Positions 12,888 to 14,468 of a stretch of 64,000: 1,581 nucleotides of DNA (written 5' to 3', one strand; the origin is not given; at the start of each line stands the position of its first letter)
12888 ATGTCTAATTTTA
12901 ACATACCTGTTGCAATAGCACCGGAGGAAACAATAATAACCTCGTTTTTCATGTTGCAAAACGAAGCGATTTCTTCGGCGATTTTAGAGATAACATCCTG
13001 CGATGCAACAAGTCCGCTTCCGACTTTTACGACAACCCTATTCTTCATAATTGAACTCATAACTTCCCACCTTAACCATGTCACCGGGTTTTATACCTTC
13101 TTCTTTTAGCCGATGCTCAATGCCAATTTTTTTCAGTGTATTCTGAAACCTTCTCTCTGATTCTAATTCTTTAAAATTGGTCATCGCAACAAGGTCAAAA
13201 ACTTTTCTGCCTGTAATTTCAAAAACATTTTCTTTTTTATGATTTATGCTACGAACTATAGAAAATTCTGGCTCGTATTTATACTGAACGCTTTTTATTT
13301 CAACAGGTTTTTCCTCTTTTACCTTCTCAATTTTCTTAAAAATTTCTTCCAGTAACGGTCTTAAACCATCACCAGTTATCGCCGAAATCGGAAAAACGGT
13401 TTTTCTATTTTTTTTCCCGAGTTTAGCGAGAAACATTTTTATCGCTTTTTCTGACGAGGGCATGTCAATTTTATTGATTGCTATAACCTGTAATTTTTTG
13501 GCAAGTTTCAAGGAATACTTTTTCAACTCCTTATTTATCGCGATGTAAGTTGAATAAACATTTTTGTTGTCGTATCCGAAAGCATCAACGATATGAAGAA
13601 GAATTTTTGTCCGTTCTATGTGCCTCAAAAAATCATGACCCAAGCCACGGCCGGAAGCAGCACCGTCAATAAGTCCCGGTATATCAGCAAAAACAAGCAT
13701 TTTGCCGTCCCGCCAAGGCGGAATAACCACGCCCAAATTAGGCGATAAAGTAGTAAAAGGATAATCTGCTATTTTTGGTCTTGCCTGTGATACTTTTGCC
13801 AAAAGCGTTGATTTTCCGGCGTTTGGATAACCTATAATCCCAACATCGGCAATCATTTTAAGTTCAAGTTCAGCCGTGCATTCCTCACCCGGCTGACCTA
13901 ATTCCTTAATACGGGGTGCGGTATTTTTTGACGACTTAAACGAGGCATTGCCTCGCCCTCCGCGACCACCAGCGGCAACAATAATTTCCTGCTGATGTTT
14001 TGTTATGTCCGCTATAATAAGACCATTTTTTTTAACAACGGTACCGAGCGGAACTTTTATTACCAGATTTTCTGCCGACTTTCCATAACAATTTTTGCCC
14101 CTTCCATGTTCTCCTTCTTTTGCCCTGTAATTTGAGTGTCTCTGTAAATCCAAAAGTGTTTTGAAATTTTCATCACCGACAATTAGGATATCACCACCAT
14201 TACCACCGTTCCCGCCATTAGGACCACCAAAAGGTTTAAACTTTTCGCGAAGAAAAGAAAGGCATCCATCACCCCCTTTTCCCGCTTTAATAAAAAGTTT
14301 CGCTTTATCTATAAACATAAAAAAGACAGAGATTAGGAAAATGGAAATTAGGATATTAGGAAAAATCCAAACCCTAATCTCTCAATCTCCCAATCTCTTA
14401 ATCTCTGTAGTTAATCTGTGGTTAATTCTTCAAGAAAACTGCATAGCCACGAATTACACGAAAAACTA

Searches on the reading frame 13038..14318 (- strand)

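Call 54: search_protein_families(library=pfam, max_evalue=0.000001, proteins=[window:13038-14318:-])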
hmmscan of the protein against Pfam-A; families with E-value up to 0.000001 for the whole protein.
window:13038-14318:- (426 aa): 5 families
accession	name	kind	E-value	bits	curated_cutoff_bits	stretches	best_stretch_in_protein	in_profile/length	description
PF01018.28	GTP1_OBG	-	8.1e-58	194.9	27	1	3-155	1-155/155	GTP1/OBG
PF01926.29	MMR_HSR1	-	4.5e-24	85.2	21.9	1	158-283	1-113/113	50S ribosome-binding GTPase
PF09269.16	DUF1967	-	1.5e-20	73.5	27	1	358-424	3-70/70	Domain of unknown function (DUF1967)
PF02421.24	FeoB_N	-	6.9e-09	35.8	27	1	159-326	3-156/156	Ferrous iron transport protein B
PF00009.33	GTP_EFTU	-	3.1e-07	30.6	26.5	0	272-331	120-187/188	Elongation factor Tu GTP binding domain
